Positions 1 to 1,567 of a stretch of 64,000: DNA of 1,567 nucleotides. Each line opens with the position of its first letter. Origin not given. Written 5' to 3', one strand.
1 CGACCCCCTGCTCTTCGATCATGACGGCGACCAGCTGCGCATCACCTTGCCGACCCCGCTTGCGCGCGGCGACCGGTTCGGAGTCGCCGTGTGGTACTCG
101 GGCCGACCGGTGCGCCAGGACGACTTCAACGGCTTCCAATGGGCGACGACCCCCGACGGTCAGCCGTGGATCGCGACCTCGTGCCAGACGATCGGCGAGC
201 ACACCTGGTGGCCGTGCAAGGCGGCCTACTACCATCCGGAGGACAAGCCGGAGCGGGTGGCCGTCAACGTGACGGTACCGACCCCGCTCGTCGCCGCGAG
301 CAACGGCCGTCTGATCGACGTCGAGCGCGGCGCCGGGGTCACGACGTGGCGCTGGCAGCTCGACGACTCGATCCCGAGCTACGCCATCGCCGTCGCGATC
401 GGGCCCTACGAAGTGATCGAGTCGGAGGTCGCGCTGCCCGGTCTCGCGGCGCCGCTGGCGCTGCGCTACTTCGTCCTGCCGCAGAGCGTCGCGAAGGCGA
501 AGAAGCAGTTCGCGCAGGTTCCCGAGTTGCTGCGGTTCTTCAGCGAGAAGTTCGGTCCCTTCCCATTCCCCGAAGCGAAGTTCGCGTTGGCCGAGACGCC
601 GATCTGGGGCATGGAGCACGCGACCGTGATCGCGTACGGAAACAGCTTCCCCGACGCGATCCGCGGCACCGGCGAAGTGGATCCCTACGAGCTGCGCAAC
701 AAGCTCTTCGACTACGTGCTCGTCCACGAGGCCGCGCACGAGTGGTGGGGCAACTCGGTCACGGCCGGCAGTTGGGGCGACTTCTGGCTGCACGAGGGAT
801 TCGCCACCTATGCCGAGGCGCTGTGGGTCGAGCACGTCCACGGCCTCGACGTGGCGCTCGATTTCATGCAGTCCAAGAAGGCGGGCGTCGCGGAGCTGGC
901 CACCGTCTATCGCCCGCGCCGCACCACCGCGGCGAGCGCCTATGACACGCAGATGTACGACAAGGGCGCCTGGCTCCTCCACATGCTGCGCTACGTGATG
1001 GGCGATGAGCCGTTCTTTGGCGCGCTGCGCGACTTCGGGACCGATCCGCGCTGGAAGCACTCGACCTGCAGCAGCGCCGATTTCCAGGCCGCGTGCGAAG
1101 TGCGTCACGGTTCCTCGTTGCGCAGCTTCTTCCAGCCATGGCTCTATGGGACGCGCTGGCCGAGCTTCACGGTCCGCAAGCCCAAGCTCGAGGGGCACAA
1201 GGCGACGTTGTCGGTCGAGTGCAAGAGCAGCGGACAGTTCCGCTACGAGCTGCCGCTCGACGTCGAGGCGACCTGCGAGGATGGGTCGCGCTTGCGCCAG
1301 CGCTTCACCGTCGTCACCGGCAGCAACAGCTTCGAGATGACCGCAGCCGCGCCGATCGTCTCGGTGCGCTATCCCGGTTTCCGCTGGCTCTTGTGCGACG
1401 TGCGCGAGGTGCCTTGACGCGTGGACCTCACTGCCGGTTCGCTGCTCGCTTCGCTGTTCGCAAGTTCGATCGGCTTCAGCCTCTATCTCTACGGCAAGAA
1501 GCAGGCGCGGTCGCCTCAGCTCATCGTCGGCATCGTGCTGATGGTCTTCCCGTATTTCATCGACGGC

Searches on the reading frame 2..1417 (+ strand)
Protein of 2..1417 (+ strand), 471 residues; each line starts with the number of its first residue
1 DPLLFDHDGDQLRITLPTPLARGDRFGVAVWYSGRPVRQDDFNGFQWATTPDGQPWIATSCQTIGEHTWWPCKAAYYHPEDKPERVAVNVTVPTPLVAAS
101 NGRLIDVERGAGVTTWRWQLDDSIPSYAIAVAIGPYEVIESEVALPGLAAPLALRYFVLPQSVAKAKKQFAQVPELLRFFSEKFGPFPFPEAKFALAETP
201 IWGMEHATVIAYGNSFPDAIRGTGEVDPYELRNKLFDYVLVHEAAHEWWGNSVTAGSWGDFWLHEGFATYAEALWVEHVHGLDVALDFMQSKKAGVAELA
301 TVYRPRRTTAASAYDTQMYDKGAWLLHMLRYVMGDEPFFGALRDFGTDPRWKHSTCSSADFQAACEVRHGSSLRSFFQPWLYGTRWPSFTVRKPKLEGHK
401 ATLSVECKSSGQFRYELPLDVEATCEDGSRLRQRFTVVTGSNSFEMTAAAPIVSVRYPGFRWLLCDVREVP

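Call 8: search_protein_families(library=pfam, proteins=[window:2-1417:+], max_evalue=0.01)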
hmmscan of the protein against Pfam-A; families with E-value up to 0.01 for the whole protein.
window:2-1417:+ (471 aa): 2 families
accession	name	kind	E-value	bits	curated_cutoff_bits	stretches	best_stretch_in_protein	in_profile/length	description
PF01433.26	Peptidase_M1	-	1.5e-26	93.8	27.7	1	173-380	6-218/218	Peptidase family M1 domain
PF17900.6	Peptidase_M1_N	-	0.00026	21.6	25.8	1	6-127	66-185/186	Peptidase M1 N-terminal domain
